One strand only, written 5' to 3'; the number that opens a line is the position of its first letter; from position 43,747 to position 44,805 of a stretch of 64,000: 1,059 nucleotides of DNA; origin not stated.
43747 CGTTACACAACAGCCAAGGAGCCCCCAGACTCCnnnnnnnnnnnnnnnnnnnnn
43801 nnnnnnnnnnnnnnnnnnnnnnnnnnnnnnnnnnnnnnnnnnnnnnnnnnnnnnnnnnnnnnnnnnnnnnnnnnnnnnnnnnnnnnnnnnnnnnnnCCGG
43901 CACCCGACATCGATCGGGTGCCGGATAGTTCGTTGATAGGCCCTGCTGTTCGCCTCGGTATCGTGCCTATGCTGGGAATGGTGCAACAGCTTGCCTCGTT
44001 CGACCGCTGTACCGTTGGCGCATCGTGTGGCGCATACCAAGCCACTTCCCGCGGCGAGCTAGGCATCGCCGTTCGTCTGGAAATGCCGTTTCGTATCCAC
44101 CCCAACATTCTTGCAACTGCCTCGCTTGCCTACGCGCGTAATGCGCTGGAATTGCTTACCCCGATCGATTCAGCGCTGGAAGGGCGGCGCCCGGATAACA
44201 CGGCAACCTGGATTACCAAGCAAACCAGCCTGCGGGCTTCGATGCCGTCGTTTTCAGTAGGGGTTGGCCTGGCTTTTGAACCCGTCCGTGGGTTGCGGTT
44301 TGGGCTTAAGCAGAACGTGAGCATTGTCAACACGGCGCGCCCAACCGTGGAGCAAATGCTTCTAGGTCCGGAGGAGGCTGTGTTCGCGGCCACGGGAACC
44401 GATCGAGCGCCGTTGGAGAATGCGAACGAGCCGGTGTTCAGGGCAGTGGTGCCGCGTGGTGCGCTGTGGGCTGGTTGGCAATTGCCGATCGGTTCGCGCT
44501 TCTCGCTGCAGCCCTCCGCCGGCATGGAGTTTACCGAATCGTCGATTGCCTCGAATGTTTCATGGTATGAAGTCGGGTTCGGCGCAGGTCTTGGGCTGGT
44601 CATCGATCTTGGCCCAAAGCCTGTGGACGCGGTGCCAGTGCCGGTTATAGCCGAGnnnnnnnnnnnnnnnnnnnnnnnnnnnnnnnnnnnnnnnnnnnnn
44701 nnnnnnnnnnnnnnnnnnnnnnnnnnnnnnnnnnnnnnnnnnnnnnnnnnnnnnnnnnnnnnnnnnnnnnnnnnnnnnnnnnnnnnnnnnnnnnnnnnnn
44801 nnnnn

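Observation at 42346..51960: ECF sigma / anti-sigma / double-OmpA protein operon immediately upstream of a 1932-aa T9SS giant adhesin-like protein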

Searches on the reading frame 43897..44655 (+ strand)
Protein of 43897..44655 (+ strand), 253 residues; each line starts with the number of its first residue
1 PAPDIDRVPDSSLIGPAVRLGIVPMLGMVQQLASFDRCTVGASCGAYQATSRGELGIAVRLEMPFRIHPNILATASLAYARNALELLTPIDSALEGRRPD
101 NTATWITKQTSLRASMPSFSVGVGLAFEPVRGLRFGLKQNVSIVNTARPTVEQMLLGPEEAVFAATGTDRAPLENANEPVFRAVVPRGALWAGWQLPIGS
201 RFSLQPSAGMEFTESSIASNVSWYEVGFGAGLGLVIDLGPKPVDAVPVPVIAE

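Call 55: predict_structure(alignment_id=A5)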
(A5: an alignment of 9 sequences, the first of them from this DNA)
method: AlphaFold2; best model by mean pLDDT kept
length: 253 residues; sequences in the alignment: 9
mean_pLDDT: 86.5   pTM: 0.74
mean pLDDT of the five models: 86.5, 85.9, 83.8, 82.0, 81.4
residues with pLDDT >= 90: 143; 70-90: 80; 50-70: 18; < 50: 12
segments of 3 or more residues with pLDDT < 50: 1-4, 6-13
pLDDT, mean of each block of 10 residues (from residue 1): 45 67 95 77 75 93 90 96 89 86 90 91 96 95 87 90 90 84 95 94 96 93 93 93 68 67
secondary structure, 60 per line:
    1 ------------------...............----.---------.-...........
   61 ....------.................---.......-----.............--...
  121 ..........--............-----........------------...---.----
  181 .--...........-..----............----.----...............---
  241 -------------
elements in order: E19-33 E50-64 E71-87 E91-97 E103-115 E118-130 E133-144 E150-157 E170-172 E184-194 E202-213 E223-237
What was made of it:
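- On PorP/SprF family (PF11751), dedicated type B carriers: AF2 predicts about 11-12 strand elements across about 220 residues (call 55).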

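Call 58: fold_search(model_id=the predicted structure, library=pdb)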
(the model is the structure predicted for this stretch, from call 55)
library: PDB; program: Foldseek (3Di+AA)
matches with E <= 10: 1028; with E <= 0.001: 70
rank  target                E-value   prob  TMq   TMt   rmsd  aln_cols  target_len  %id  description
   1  9nh1_C                7.5e-07  1.00  0.30  0.30  22.6       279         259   10  In situ cryo-EM structure of porin I of the Legionella Dot/Icm T4SS machine (released 2025-09-17)
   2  9a2m_MODEL_1_A        2.9e-06  1.00  0.42  0.33  12.2       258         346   10  Model of E. coli OmpA by in-cell photo-crosslinking MS and deep learning (released 2023-02-24)
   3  9fzc_A                5.6e-06  1.00  0.45  0.63   7.6       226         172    8  Structure of OmpA-short in complex with nanobody Nb01 (released 2024-07-17)
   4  9nh1_B                7.5e-06  1.00  0.32  0.31  23.1       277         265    9  In situ cryo-EM structure of porin I of the Legionella Dot/Icm T4SS machine (released 2025-09-17)
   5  7xw0_B                9.7e-06  1.00  0.39  0.38  11.7       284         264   10  Crystal structure of pOmpT (released 2023-05-31)
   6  3qra                  1.1e-05  1.00  0.40  0.62   7.2       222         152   12  The crystal structure of Ail, the attachment invasion locus protein of Yersinia pestis (released 2011-11-23)
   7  9a34_MODEL_1_A        1.1e-05  1.00  0.35  0.30  15.4       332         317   10  Model of E. coli OmpT by in-cell photo-crosslinking MS and deep learning (released 2023-02-24)
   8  9nh1_A                1.2e-05  1.00  0.32  0.32  22.3       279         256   11  In situ cryo-EM structure of porin I of the Legionella Dot/Icm T4SS machine (released 2025-09-17)
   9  3dwo                  1.2e-05  0.99  0.22  0.15  19.5       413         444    8  Crystal structure of a Pseudomonas aeruginosa FadL homologue (released 2008-12-16)
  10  6z34                  1.4e-05  0.99  0.22  0.17  21.8       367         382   11  CymD monoaromatic hydrocarbon channel (released 2020-11-04)
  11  9fzd_A                1.6e-05  1.00  0.46  0.64   7.6       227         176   10  Structure of OmpA-long in complex with nanobody Nb39 (released 2024-07-17)
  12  2x9k                  2.0e-05  0.99  0.21  0.20  24.1       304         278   10  Structure of a E.coli porin (released 2011-01-26)
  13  3qrc_B                2.1e-05  1.00  0.39  0.59   8.7       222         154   10  The crystal structure of Ail, the attachment invasion locus protein of Yersinia pestis, in complex with the heparin an (released 2011-11-23)
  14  1i78_A                2.4e-05  1.00  0.37  0.33  10.6       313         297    8  CRYSTAL STRUCTURE OF OUTER MEMBRANE PROTEASE OMPT FROM ESCHERICHIA COLI (released 2001-10-03)
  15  3qrc_A                2.5e-05  1.00  0.39  0.60   8.5       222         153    9  The crystal structure of Ail, the attachment invasion locus protein of Yersinia pestis, in complex with the heparin an (released 2011-11-23)
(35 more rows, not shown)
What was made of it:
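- On PorP/SprF family (PF11751), dedicated type B carriers: The best matches are 8-10-stranded barrels at query-normalised TM-score (TMq) up to 0.46, while FadL and TodX give TMq 0.15-0.29 (call 58).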

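Call 75: search_protein_representatives(alignment_id=A5)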
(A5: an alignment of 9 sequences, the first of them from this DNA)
Query: 9 sequences, 247 profile positions. Proteins with E-value up to 0.001 (for the whole library): 2701; up to 1e-10: 1851; up to 1e-30: 383. The best 150 are listed.
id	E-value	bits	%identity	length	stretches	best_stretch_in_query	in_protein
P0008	2.3e-92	325.6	-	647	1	2-247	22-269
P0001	1.3e-81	290.4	-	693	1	4-247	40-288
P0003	1.1e-74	267.8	-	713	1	4-247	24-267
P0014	1.7e-52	195.0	-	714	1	10-238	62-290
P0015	2.1e-47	178.4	-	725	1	9-244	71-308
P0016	9.1e-47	176.3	-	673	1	10-242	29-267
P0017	3.1e-46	174.5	-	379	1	10-233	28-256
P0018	3.7e-45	171.0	-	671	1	3-244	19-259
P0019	1.1e-44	169.4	-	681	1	2-241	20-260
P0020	1.2e-44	169.3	-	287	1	2-246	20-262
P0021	7.3e-44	166.8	-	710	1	9-237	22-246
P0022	1.6e-43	165.6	-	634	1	14-239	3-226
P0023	1.6e-43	165.6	-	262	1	11-242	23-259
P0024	4.2e-43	164.3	-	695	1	12-232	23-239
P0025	4.8e-43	164.1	-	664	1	6-245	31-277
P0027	8.2e-43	163.3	-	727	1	12-239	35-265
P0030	1.4e-42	162.5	-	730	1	2-235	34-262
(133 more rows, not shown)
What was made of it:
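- Most of the top 150 are 640-750 aa, which suggests the same architecture (call 75).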

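Call 76: list_cluster_members(proteins=[P0014, P0015, P0016, P0018, P0019, P0021, P0024, P0027, P0030, P0003])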
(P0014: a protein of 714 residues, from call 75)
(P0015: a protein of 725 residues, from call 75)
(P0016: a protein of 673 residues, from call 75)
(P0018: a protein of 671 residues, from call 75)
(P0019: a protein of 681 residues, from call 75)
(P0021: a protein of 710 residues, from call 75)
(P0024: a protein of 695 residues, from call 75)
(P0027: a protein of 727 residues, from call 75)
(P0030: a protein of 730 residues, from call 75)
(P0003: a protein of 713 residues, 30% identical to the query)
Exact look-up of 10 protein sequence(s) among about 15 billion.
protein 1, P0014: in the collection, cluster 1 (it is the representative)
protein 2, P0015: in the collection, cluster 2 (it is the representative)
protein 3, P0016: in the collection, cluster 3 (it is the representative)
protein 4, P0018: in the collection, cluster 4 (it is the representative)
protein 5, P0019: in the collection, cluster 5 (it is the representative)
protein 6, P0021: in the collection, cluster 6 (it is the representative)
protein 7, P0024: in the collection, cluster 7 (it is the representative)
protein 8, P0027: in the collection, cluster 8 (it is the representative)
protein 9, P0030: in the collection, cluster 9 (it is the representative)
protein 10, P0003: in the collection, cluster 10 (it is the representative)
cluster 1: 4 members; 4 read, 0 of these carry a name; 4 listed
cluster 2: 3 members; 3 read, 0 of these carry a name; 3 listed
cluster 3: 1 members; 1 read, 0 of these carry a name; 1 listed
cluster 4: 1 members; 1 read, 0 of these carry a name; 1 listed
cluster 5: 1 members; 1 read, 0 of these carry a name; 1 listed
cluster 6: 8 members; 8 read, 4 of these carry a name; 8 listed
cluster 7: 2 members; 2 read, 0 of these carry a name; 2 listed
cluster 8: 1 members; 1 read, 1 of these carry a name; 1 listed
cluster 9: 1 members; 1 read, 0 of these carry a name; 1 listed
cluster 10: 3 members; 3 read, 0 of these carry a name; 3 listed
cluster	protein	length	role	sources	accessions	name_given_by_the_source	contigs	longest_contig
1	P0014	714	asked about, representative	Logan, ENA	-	-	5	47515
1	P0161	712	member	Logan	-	-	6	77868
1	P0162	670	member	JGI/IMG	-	-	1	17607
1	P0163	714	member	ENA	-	-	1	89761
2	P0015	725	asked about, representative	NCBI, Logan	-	-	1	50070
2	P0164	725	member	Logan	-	-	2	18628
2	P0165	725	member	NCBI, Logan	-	-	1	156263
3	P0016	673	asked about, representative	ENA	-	-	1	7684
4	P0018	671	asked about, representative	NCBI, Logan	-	-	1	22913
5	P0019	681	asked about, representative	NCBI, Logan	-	-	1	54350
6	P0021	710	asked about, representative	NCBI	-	-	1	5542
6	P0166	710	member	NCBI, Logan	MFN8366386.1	MAG: OmpA family protein [Candidatus Kapaibacterium sp.]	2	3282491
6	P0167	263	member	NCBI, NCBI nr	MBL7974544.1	MAG: outer membrane beta-barrel protein, partial [Candidatus Kapabacteria bacterium] | outer membrane beta-barrel protein [Candidatus Kapabacteria bacterium]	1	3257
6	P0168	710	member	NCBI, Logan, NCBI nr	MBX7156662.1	MAG: OmpA family protein [Bacteriodetes bacterium] | OmpA family protein [Bacteroidota bacterium]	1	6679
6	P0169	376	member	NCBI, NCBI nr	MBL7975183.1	MAG: OmpA family protein, partial [Candidatus Kapabacteria bacterium] | OmpA family protein [Candidatus Kapabacteria bacterium]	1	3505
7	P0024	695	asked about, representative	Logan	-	-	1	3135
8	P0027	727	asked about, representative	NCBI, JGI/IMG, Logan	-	outer membrane protein OmpA-like peptidoglycan-associated protein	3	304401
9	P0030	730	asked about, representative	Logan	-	-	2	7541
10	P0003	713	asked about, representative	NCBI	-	-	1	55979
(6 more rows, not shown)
